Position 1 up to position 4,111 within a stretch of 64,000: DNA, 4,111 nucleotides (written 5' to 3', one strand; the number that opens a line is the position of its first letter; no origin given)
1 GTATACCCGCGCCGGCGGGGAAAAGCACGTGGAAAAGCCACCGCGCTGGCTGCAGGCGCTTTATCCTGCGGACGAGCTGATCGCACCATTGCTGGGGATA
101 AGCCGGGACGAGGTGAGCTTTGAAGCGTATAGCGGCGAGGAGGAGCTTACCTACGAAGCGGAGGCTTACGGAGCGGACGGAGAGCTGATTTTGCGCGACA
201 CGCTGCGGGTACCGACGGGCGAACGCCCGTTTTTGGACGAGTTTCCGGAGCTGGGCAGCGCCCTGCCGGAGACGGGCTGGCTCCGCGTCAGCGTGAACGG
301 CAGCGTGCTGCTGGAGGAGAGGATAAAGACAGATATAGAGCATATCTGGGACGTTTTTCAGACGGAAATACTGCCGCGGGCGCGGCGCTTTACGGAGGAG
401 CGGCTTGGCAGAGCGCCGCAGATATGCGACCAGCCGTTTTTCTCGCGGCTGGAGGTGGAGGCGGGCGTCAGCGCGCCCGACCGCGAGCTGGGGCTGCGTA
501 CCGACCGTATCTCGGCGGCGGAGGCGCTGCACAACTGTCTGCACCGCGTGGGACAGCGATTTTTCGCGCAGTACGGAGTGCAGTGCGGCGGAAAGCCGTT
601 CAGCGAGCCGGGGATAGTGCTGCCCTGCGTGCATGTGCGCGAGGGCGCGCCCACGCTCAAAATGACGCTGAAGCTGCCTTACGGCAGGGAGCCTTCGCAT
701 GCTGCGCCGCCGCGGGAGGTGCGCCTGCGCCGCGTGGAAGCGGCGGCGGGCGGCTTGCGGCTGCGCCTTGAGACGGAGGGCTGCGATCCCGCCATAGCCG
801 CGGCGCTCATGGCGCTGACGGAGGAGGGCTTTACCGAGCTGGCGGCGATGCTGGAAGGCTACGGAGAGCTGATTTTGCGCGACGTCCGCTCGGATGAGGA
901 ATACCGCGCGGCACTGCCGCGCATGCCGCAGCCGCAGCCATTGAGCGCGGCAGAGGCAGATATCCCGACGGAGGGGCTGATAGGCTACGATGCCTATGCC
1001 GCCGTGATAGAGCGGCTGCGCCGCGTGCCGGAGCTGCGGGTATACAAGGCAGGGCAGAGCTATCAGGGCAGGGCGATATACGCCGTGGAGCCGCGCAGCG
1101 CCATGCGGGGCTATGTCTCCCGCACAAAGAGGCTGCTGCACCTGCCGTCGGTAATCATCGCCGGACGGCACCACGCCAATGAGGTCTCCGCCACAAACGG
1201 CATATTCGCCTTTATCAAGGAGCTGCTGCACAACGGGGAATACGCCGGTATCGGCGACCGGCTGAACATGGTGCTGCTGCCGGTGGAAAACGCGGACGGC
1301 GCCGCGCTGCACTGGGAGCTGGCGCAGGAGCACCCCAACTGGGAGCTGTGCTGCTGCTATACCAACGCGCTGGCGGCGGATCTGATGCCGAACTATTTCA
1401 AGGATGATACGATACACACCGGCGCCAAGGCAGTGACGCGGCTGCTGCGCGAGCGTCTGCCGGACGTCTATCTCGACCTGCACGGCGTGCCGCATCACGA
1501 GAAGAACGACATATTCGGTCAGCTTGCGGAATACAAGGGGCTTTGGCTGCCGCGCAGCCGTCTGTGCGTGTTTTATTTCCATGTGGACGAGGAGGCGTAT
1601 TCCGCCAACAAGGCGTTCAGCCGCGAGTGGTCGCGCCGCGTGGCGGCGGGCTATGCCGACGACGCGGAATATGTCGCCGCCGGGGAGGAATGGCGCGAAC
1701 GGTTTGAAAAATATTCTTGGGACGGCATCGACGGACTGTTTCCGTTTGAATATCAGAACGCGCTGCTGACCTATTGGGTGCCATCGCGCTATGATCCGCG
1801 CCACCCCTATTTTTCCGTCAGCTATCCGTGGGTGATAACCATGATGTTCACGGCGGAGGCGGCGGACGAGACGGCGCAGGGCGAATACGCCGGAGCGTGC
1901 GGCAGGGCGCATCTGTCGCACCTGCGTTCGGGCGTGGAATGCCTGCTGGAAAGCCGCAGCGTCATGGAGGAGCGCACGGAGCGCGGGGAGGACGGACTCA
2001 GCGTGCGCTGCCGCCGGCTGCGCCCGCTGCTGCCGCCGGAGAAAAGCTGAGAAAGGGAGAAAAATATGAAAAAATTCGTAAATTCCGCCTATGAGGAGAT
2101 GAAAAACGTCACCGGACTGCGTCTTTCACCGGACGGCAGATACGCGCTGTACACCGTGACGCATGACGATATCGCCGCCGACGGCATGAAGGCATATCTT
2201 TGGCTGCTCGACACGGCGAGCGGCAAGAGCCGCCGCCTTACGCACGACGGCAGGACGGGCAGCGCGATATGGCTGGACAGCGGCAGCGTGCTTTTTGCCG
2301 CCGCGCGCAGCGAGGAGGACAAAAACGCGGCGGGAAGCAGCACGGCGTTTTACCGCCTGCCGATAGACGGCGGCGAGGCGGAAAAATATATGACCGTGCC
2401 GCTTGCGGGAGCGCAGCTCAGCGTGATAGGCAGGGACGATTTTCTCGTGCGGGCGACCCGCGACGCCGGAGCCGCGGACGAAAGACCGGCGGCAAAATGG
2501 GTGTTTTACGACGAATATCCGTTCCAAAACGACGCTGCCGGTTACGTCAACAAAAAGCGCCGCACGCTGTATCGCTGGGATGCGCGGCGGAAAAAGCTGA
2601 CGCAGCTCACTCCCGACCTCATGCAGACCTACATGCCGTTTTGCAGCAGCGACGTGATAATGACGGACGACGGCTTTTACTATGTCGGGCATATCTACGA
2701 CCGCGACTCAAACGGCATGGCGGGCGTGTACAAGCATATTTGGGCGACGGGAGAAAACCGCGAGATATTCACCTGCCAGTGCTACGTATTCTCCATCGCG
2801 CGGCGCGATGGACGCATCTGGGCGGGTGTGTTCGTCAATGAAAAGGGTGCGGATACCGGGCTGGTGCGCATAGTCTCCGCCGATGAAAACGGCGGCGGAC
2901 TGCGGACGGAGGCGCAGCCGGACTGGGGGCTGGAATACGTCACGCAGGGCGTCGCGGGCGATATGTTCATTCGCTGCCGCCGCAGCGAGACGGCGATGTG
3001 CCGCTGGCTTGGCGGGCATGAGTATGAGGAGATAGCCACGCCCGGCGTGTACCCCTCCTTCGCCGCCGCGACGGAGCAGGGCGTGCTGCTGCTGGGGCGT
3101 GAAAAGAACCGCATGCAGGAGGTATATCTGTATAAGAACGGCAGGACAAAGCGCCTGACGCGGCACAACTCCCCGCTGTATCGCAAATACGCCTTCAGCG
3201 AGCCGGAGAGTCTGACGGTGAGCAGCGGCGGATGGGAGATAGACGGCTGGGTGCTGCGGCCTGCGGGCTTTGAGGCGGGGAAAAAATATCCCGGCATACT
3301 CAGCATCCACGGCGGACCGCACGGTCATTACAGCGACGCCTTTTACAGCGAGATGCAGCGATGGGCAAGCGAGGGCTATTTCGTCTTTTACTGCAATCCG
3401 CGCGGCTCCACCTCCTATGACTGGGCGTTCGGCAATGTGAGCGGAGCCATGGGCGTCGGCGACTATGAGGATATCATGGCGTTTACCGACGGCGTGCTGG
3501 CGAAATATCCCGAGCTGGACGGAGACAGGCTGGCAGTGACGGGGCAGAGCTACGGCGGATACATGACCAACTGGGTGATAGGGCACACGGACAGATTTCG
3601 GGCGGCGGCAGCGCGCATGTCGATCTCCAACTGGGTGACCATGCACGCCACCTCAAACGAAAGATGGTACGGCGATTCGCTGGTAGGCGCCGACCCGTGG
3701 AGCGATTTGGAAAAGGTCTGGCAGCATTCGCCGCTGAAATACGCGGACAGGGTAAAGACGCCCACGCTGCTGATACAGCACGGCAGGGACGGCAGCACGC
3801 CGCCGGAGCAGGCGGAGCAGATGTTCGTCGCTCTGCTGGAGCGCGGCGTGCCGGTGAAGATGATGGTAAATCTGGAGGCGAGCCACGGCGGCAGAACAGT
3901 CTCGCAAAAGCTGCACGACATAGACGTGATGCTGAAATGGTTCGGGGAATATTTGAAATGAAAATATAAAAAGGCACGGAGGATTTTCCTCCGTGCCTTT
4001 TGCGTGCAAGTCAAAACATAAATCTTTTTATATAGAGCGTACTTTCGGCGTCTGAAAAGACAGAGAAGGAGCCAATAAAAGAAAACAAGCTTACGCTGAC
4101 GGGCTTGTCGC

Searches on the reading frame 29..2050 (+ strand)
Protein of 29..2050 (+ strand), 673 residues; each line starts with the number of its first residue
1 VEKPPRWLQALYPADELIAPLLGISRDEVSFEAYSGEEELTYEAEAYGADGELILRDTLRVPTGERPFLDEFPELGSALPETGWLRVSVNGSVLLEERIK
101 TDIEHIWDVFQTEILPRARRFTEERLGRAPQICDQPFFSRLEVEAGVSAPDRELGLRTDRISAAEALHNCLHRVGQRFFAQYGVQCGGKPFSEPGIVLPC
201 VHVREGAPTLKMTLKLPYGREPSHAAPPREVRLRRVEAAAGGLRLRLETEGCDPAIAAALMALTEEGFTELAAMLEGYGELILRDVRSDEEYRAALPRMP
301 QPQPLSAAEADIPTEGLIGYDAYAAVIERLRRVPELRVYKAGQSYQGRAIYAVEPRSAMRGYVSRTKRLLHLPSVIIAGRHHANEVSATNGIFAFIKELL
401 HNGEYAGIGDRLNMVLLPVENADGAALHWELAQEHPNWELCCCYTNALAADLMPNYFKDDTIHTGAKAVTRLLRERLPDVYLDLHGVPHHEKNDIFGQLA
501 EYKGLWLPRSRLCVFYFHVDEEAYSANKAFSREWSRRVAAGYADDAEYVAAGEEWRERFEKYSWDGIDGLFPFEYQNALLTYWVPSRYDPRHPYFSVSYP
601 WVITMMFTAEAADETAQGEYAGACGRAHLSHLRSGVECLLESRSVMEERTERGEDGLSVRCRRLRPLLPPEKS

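Call 88: search_protein_families(library=pfam, proteins=[window:29-2050:+], max_evalue=0.00001)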
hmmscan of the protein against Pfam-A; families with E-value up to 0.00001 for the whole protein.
window:29-2050:+ (673 aa): 1 family
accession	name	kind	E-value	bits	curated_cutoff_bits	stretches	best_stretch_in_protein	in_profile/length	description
PF00246.29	Peptidase_M14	-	3.1e-12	47.1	21.6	1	328-456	6-133/286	Zinc carboxypeptidase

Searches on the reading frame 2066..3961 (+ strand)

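Call 88: search_protein_families(library=pfam, proteins=[window:2066-3961:+], max_evalue=0.00001)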
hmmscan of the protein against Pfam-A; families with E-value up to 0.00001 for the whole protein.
window:2066-3961:+ (631 aa): 2 families
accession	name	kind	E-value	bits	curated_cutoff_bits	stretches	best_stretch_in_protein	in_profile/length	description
PF00326.27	Peptidase_S9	-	5.7e-44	150.6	22.6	1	426-631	3-211/213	Prolyl oligopeptidase family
PF20434.5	BD-FAE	-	3.3e-07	30.5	26.8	0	405-587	10-212/215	BD-FAE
